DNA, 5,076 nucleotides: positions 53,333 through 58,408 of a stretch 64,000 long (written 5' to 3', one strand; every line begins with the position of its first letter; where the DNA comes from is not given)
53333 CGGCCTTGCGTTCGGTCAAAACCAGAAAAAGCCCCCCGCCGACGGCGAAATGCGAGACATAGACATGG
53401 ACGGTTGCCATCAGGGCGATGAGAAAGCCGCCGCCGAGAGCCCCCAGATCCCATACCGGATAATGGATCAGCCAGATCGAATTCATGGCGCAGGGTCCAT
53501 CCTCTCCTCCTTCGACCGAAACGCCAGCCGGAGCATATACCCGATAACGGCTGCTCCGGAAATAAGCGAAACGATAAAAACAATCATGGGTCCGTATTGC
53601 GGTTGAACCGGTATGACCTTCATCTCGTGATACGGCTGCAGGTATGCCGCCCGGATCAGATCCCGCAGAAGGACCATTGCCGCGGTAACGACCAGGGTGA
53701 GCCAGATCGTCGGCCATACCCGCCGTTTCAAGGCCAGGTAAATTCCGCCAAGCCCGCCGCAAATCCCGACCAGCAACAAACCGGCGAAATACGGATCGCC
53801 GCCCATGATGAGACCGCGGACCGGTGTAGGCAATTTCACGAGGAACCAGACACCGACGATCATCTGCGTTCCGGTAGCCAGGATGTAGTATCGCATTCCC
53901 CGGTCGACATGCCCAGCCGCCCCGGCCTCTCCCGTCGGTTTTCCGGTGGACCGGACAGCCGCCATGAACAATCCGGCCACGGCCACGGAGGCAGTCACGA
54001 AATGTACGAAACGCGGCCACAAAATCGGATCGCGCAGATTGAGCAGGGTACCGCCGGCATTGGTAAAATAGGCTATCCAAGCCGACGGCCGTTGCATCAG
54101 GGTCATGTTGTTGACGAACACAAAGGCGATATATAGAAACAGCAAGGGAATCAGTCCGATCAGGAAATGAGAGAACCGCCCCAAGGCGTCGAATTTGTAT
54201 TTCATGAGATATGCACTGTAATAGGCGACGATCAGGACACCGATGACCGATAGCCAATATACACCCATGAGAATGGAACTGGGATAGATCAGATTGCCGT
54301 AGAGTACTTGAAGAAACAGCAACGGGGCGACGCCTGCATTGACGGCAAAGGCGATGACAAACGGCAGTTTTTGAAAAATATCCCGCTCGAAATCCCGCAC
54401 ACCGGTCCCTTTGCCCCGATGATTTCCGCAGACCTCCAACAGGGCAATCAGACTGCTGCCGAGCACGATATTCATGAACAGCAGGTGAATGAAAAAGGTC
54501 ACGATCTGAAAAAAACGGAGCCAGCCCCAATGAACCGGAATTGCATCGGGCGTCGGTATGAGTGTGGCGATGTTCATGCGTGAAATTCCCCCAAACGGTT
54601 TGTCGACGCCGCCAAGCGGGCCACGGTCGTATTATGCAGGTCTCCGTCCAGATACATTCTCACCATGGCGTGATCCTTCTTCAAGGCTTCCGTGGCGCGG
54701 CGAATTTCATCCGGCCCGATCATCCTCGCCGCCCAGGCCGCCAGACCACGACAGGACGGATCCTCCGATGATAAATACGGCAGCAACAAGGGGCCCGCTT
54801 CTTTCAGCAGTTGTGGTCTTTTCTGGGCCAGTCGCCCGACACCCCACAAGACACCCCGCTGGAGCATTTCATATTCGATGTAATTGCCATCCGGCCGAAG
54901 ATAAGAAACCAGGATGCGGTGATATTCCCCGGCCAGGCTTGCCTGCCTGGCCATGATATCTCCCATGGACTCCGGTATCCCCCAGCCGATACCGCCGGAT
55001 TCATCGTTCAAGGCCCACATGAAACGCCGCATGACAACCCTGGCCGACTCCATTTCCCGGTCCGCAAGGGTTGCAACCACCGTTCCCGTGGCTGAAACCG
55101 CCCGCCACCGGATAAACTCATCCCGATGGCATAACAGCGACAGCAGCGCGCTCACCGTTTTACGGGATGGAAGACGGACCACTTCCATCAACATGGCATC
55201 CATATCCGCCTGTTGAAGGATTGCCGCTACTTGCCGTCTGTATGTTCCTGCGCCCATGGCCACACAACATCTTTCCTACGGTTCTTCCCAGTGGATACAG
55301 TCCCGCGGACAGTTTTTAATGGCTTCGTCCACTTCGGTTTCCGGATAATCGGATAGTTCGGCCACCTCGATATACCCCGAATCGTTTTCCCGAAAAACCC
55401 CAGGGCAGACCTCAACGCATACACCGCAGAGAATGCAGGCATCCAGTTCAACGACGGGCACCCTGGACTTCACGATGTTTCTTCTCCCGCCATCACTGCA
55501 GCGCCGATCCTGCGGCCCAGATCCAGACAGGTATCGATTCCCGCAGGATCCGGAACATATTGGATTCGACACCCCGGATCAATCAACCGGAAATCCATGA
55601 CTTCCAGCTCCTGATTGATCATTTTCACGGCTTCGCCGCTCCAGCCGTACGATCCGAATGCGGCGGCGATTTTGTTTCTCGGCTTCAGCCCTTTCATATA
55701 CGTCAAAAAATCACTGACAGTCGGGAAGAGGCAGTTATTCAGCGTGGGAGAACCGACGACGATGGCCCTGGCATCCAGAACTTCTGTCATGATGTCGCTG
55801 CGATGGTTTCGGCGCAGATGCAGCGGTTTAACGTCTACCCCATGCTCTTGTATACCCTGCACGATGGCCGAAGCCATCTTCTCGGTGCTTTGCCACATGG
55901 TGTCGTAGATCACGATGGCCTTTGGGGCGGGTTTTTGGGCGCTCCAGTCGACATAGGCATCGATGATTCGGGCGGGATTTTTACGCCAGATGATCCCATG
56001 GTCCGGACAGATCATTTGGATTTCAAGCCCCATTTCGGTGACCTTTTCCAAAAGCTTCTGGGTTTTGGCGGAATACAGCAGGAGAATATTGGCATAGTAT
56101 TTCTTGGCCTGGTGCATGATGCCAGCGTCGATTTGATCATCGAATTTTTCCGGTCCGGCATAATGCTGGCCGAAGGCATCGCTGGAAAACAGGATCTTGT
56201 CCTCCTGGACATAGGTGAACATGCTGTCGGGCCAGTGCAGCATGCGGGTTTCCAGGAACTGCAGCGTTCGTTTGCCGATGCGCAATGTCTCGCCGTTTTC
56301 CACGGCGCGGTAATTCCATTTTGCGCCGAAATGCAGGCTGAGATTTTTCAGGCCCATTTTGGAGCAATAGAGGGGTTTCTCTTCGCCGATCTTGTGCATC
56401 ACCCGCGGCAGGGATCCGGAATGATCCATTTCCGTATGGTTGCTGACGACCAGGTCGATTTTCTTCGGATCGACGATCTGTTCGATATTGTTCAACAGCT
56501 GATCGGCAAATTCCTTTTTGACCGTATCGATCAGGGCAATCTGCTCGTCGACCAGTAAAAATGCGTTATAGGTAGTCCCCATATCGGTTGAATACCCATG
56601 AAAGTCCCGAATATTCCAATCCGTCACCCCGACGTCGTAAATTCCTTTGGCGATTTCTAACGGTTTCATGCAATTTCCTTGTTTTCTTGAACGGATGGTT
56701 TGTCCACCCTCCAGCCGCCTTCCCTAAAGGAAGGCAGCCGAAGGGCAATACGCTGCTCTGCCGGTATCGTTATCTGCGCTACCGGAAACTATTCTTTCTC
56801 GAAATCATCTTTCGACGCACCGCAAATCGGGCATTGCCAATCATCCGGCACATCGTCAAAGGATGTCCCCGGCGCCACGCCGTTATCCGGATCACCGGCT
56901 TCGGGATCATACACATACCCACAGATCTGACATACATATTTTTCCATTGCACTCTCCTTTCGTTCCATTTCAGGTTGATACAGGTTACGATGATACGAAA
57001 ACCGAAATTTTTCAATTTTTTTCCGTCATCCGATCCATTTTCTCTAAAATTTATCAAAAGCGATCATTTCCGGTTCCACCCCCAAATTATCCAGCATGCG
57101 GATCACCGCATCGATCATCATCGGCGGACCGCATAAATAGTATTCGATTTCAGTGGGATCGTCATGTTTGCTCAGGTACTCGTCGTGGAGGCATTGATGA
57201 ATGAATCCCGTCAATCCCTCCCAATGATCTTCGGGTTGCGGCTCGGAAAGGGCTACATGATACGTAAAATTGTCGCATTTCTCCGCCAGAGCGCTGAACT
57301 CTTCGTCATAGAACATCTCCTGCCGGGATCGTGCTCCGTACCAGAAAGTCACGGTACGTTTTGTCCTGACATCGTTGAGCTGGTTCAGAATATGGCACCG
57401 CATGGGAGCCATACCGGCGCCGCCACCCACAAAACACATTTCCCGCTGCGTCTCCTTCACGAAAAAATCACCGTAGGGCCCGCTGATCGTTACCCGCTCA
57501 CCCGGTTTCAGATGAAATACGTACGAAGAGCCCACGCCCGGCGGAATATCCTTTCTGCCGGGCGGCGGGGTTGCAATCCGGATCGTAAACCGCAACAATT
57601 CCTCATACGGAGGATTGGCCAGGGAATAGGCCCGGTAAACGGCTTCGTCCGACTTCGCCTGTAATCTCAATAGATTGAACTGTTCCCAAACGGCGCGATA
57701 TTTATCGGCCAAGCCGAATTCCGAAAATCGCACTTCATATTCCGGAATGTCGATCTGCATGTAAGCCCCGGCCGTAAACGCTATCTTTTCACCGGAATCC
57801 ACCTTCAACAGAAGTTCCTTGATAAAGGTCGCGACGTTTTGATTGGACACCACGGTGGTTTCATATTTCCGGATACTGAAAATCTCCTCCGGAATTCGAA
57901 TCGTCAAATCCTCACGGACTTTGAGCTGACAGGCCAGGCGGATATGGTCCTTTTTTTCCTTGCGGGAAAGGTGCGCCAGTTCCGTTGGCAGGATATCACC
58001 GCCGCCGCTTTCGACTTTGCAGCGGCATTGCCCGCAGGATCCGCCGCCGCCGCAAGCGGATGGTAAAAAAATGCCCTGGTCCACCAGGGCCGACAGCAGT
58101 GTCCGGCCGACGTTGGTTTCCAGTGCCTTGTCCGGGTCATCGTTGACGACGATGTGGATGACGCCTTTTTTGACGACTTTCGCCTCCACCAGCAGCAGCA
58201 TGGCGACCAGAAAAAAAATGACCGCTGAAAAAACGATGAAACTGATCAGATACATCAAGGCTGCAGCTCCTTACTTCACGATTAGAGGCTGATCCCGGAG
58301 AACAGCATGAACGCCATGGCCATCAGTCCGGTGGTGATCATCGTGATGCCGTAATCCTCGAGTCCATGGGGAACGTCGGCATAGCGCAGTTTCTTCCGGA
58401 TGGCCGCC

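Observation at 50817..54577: Uncharacterised cytochrome-bd-superfamily pair: a CydA-like 8-TM protein fused to a periplasmic octahaem c-type cytochrome, plus a CydA-like partner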

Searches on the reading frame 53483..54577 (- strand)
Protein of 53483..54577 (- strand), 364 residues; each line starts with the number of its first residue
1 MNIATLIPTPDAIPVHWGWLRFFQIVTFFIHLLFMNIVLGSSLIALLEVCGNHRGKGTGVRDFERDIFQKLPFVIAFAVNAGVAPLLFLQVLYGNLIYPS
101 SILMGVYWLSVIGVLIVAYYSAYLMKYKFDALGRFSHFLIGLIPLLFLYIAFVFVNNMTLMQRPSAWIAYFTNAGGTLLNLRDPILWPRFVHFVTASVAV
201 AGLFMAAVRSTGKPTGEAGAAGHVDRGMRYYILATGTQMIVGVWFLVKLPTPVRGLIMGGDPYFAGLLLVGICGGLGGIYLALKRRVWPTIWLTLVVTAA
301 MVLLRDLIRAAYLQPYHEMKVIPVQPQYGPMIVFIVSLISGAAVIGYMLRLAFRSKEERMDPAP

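Call 6: search_protein_families(library=pfam, proteins=[window:53483-54577:-], max_evalue=0.01)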
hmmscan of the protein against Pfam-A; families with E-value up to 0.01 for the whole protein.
window:53483-54577:- (364 aa): 0 families

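Call 7: search_protein_families(library=ncbifam, proteins=[window:53483-54577:-], max_evalue=0.01)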
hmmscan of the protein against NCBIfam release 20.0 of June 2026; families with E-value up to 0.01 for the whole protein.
window:53483-54577:- (364 aa): 0 families

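Call 16: find_homologous_proteins(query=window:53483-54577:-, max_evalue=0.001)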
Query window:53483-54577:- (364 aa): 1424 proteins with E <= 0.001 among 8000 candidates; the best 120 are listed.
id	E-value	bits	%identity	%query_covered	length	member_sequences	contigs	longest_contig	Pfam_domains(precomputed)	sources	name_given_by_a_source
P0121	1.2e-237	806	100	100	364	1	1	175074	-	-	-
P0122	6.8e-135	468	62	100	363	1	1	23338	-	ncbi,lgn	ncbi:MAG: hypothetical protein ACOZF0_08650 [Thermodesulfobacteriota bacterium]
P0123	7.4e-112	392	55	96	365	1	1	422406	-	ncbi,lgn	-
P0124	4.3e-107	377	52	99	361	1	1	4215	-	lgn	-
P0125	1.3e-103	365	49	98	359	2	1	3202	-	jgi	-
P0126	1.8e-103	365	48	98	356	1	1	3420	-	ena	-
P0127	2.3e-103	365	49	98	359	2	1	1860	-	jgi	jgi:hypothetical protein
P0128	2.6e-103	364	49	98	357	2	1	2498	-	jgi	-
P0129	2.8e-102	361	48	99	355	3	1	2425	-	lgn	-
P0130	5.3e-102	360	50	98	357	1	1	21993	-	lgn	-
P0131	5.3e-102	360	47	98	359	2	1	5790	-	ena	-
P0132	9.3e-102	359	48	98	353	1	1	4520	-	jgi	jgi:hypothetical protein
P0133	9.8e-102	359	48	98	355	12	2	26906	-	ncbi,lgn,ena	-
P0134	5.2e-101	357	48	98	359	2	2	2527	-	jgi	-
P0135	1.1e-100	356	48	98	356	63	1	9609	-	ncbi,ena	-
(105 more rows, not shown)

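Call 21: search_solved_structures(query=A2, max_evalue=10, show_alignments=4)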
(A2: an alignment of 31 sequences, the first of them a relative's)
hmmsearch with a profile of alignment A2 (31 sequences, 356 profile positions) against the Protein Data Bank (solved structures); distinct sequences matched with E-value up to 10: 7.
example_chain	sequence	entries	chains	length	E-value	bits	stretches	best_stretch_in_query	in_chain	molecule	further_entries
1j99_A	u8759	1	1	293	0.14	14.6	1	143-175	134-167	ALCOHOL SULFOTRANSFERASE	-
3f3y_A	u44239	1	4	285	0.16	14.5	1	143-175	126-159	Bile salt sulfotransferase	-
4ifb_A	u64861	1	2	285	0.16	14.5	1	143-175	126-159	Bile salt sulfotransferase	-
1efh_A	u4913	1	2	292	0.16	14.4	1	143-175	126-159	HYDROXYSTEROID SULFOTRANSFERASE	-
1ov4_A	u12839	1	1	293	0.16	14.4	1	143-175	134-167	Alcohol sulfotransferase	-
7o85_B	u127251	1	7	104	0.28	13.6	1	196-280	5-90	Fab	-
2qp3_A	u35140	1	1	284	0.77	12.2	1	143-175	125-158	Bile salt sulfotransferase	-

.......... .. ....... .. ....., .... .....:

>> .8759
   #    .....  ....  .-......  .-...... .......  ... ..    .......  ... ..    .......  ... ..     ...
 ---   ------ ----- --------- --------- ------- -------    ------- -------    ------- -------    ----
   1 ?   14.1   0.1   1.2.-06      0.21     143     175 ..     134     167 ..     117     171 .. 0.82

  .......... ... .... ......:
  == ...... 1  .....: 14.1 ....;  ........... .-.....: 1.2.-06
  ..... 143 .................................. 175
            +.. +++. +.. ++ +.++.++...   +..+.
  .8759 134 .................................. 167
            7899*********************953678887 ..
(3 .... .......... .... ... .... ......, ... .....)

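Call 46: search_protein_families(library=pfam, alignment_id=A4, max_evalue=1)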
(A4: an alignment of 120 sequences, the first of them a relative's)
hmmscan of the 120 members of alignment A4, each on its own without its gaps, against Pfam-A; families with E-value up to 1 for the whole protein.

A. member 1, P0121 (364 aa): 0 families

B. families by the number of members that match (of 120 scanned): 22 families
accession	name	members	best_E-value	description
PF06127.16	Mpo1-like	8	0.03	2-hydroxy-palmitic acid dioxygenase Mpo1-like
PF23489.1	V-ATPase_su_f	4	0.087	V-type proton ATPase subunit f-like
PF19885.4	DUF6358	3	0.014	Family of unknown function (DUF6358)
PF08019.17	EptA_B_N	2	0.011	Phosphoethanolamine transferase EptA/EptB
PF01616.22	Orbi_NS3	2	0.012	Orbivirus NS3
PF20077.4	CcmD_alt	2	0.068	CcmD family protein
PF23815.1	DUF7186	1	0.01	Family of unknown function (DUF7186)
PF05425.18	CopD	1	0.012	Copper resistance protein D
PF09451.16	ATG27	1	0.027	Autophagy-related protein 27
PF15099.11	PIRT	1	0.09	Phosphoinositide-interacting protein family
PF07578.16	LAB_N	1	0.12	Lipid A Biosynthesis N-terminal domain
PF06405.16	RCC_reductase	1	0.12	Red chlorophyll catabolite reductase (RCC reductase)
PF03779.20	SPW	1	0.12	SPW repeat domain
PF04875.17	DUF645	1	0.17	Protein of unknown function, DUF645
PF10876.14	Phage_TAC_9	1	0.2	Phage tail assembly chaperone protein, TAC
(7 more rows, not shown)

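Call 48: predict_structure(alignment_id=A4)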
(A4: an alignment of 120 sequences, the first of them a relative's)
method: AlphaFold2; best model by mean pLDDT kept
length: 364 residues; sequences in the alignment: 120
mean_pLDDT: 87.4   pTM: 0.89
mean pLDDT of the five models: 87.4, 86.8, 86.3, 84.4, 83.1
residues with pLDDT >= 90: 208; 70-90: 112; 50-70: 35; < 50: 9
segments of 3 or more residues with pLDDT < 50: 360-364
pLDDT, mean of each block of 10 residues (from residue 1): 62 87 91 96 95 66 89 90 77 70 80 96 95 94 98 91 79 68 94 98 95 65 93 98 96 96 98 98 98 98 94 86 87 89 88 70 41
secondary structure, 60 per line:
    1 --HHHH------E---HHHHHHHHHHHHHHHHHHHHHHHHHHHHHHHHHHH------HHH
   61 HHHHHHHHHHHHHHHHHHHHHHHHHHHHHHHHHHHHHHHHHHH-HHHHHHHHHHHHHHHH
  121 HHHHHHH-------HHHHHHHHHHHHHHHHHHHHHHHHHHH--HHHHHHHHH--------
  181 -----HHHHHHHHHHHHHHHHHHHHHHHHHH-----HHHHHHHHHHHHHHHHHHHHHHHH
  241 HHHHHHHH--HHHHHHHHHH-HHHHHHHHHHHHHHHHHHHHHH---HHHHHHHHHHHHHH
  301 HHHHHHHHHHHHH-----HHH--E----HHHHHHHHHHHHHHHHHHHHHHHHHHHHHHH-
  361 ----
elements in order: H3-6 H17-51 H58-103 H105-127 H135-161 H164-172 H186-211 H217-248 H251-260 H262-283 H287-313 H329-359

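Call 50: fold_search(model_id=the predicted structure, library=pdb)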
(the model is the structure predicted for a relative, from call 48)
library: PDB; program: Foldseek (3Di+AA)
matches with E <= 10: 199; with E <= 0.001: 3
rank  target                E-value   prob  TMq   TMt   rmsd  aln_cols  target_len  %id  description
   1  6rx4_A                1.2e-04  1.00  0.59  0.47   9.5       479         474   13  THE STRUCTURE OF BD OXIDASE FROM ESCHERICHIA COLI (released 2019-11-20)
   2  9r2g_A                2.1e-04  1.00  0.65  0.64   5.8       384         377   12  Cytochrome bd II oxidase qOR-2 type from Mycobacterium smegmatis (released 2026-03-04)
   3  9r2g_D                6.6e-04  1.00  0.66  0.72   5.8       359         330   15  Cytochrome bd II oxidase qOR-2 type from Mycobacterium smegmatis (released 2026-03-04)
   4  5doq_A                1.1e-03  1.00  0.69  0.60   5.9       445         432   12  The structure of bd oxidase from Geobacillus thermodenitrificans (released 2016-05-04)
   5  7ose_B                1.3e-03  1.00  0.58  0.56   7.8       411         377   13  cytochrome bd-II type oxidase with bound aurachin D (released 2021-11-17)
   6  5doq_B                1.8e-03  1.00  0.60  0.65   6.0       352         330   15  The structure of bd oxidase from Geobacillus thermodenitrificans (released 2016-05-04)
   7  7ose_A                2.3e-03  1.00  0.59  0.45  10.4       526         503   12  cytochrome bd-II type oxidase with bound aurachin D (released 2021-11-17)
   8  7d5i_A                2.8e-03  1.00  0.53  0.45   9.0       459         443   13  Structure of Mycobacterium smegmatis bd complex in the apo-form. (released 2021-06-23)
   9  8b4o_B                4.0e-03  1.00  0.51  0.55   7.2       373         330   14  Cryo-EM structure of cytochrome bd oxidase from C. glutamicum (released 2022-12-28)
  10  6rko_B                5.5e-03  1.00  0.55  0.54   7.3       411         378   10  Cryo-EM structure of the E. coli cytochrome bd-I oxidase at 2.68 A resolution (released 2019-10-16)
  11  6rx4_B                5.5e-03  1.00  0.54  0.52   7.5       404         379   12  THE STRUCTURE OF BD OXIDASE FROM ESCHERICHIA COLI (released 2019-11-20)
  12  7oy2_B                7.7e-03  1.00  0.53  0.52   7.5       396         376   12  High resolution structure of cytochrome bd-II oxidase from E. coli (released 2021-12-15)
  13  7nkz_A                1.2e-02  1.00  0.45  0.37   7.3       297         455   15  Cryo-EM structure of the cytochrome bd oxidase from M. tuberculosis at 2.5 A resolution (released 2021-09-22)
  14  7nkz_B                3.1e-02  1.00  0.60  0.64   5.3       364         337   14  Cryo-EM structure of the cytochrome bd oxidase from M. tuberculosis at 2.5 A resolution (released 2021-09-22)
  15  9fka_B                4.1e-02  1.00  0.53  0.55   6.3       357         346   14  Cryo-EM structure of the reduced cytochrome bd oxidase from M. tuberculosis (released 2025-02-12)
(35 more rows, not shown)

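Call 65: search_protein_representatives(alignment_id=A2)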
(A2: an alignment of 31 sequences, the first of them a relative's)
Query: 31 sequences, 356 profile positions. Proteins with E-value up to 0.001 (for the whole library): 2180; up to 1e-10: 1418; up to 1e-30: 631. The best 150 are listed.
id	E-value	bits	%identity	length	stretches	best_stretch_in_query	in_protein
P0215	1.2e-144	498.5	-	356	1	1-355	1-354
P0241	2.4e-144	497.5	-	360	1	1-351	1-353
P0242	2.7e-141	487.4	-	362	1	1-353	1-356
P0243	6.6e-135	466.4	-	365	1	1-354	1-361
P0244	4.8e-128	443.8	-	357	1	1-353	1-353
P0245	6.2e-126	436.9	-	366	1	1-352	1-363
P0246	6.4e-126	436.9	-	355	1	1-353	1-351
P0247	3.8e-125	434.3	-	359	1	1-352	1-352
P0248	1.2e-124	432.7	-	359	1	1-350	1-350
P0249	1.4e-124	432.4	-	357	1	4-349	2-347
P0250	8.3e-123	426.6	-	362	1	1-355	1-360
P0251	2.8e-122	424.9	-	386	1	1-351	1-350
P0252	4.2e-122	424.3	-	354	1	1-353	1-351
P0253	6.7e-122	423.6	-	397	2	5-212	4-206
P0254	9.7e-121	419.8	-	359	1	1-349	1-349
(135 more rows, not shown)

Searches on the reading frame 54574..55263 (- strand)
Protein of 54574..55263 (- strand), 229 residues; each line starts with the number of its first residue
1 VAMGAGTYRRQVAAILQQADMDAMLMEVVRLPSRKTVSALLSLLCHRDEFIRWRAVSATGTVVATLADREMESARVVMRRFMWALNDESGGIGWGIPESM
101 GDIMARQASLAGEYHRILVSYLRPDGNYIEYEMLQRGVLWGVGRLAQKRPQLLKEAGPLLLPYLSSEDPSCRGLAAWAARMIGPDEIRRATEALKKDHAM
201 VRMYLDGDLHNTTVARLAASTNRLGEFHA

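Call 6: search_protein_families(library=pfam, proteins=[window:54574-55263:-], max_evalue=0.01)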
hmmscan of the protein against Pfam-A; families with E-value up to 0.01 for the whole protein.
window:54574-55263:- (229 aa): 3 families
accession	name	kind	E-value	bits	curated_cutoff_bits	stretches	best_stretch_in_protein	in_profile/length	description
PF13513.12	HEAT_EZ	-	7.7e-08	33.1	27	1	133-178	2-51/55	HEAT-like repeat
PF13646.12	HEAT_2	-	8.9e-08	32.8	27.7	0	135-197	17-74/88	HEAT repeats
PF02985.28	HEAT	-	0.0013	19.2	23.5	0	158-178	3-23/31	HEAT repeat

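Call 7: search_protein_families(library=ncbifam, proteins=[window:54574-55263:-], max_evalue=0.01)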
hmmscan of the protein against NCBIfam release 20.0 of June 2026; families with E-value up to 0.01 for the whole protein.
window:54574-55263:- (229 aa): 1 family
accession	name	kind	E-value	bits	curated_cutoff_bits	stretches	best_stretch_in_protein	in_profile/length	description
NF045662.1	DVU0298_fam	equivalog_domain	1.7e-77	259.8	75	1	11-220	1-210/213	DVU0298 family protein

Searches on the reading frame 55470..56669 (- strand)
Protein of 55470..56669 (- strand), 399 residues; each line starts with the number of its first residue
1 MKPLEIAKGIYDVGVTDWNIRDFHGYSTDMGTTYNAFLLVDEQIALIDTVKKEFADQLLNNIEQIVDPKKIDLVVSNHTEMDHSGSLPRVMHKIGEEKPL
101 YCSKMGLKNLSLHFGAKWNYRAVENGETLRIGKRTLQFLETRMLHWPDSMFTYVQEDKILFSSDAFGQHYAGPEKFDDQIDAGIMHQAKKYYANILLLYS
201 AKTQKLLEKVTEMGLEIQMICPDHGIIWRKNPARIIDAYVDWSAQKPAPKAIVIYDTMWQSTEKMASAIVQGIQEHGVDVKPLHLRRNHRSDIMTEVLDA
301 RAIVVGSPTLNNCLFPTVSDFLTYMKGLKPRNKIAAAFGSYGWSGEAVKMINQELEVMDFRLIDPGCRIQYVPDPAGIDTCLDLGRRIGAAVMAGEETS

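Call 6: search_protein_families(library=pfam, proteins=[window:55470-56669:-], max_evalue=0.01)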
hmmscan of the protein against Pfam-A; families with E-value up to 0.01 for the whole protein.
window:55470-56669:- (399 aa): 4 families
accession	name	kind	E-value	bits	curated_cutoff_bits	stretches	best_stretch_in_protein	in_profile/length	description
PF19583.5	ODP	-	9.7e-23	81.5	27.2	1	34-225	3-194/194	ODP family beta lactamase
PF00258.30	Flavodoxin_1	-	1.5e-16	61.2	25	1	253-383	1-141/143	Flavodoxin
PF12706.13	Lactamase_B_2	-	7.9e-06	26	27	1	46-147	4-116/200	Beta-lactamase superfamily domain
PF00753.33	Lactamase_B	-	0.00049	20.5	22.7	1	35-184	7-162/196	Metallo-beta-lactamase superfamily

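Call 7: search_protein_families(library=ncbifam, proteins=[window:55470-56669:-], max_evalue=0.01)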
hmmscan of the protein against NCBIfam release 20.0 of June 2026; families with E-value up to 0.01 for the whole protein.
window:55470-56669:- (399 aa): 17 families
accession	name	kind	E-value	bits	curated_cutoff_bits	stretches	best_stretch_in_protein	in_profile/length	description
NF008887.0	PRK11921.1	equivalog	1.3e-137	458.9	635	1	4-392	3-395/396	anaerobic nitric oxide reductase flavorubredoxin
NF003954.0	PRK05452.1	equivalog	2.3e-112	376.3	711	1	6-390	5-394/479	anaerobic nitric oxide reductase flavorubredoxin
TIGR01753.1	flav_short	equivalog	1.4e-14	54.8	123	1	252-387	2-138/140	flavodoxin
NF004049.0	PRK05568.1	equivalog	9.7e-12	45.4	206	1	252-388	5-139/142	flavodoxin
NF004050.0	PRK05569.1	subfamily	2.5e-09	37.6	136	1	252-364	5-116/141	flavodoxin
NF000059.1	tet_redox_37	exception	5.5e-09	36.7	225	1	190-269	3-80/108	tetracycline resistance NADPH-dependent oxidoreductase Tet(37)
NF000469.2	CAR_gen_B3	exception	1.8e-07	30.5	500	1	43-89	84-131/311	CAR family subclass B3 metallo-beta-lactamase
NF012229.1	bla_class_B_core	domain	5.1e-06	26.7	100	1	38-149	20-133/139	metallo-beta-lactamase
NF005246.0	PRK06756.1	subfamily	1.6e-05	24.9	130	1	250-387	3-142/148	flavodoxin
NF005216.0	PRK06703.1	subfamily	2.1e-05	24.6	127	1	250-375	3-129/151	flavodoxin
NF033105.1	bla_subclass_B3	equivalog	0.00015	21.2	240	1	41-91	31-82/257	subclass B3 metallo-beta-lactamase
NF033088.2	bla_subclass_B1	equivalog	0.00044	19.9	200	1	21-162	19-156/217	subclass B1 metallo-beta-lactamase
NF040644.1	blaPAM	exception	0.00049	19.3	615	1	29-93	51-118/287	PAM family subclass B3 metallo-beta-lactamase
TIGR03675.1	arCOG00543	equivalog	0.00079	17.8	580.2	1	61-105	220-262/631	beta-CASP ribonuclease aCPSF1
NF033184.1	B3_Acin_new1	exception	0.0016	17.6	580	1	35-95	50-112/283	putative subclass B3 metallo-beta-lactamase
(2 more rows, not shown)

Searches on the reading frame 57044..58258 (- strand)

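Call 6: search_protein_families(library=pfam, proteins=[window:57044-58258:-], max_evalue=0.01)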
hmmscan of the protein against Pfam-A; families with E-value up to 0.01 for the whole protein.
window:57044-58258:- (404 aa): 3 families
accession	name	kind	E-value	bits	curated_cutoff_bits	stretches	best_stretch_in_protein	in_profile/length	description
PF00175.26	NAD_binding_1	-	1.8e-17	64.4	22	1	276-385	1-107/109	Oxidoreductase NAD-binding domain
PF00111.32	Fer2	-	5.2e-12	46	21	1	44-114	8-76/77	2Fe-2S iron-sulfur cluster binding domain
PF00970.30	FAD_binding_6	-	5.9e-06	27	21.1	1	195-265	36-97/99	Oxidoreductase FAD-binding domain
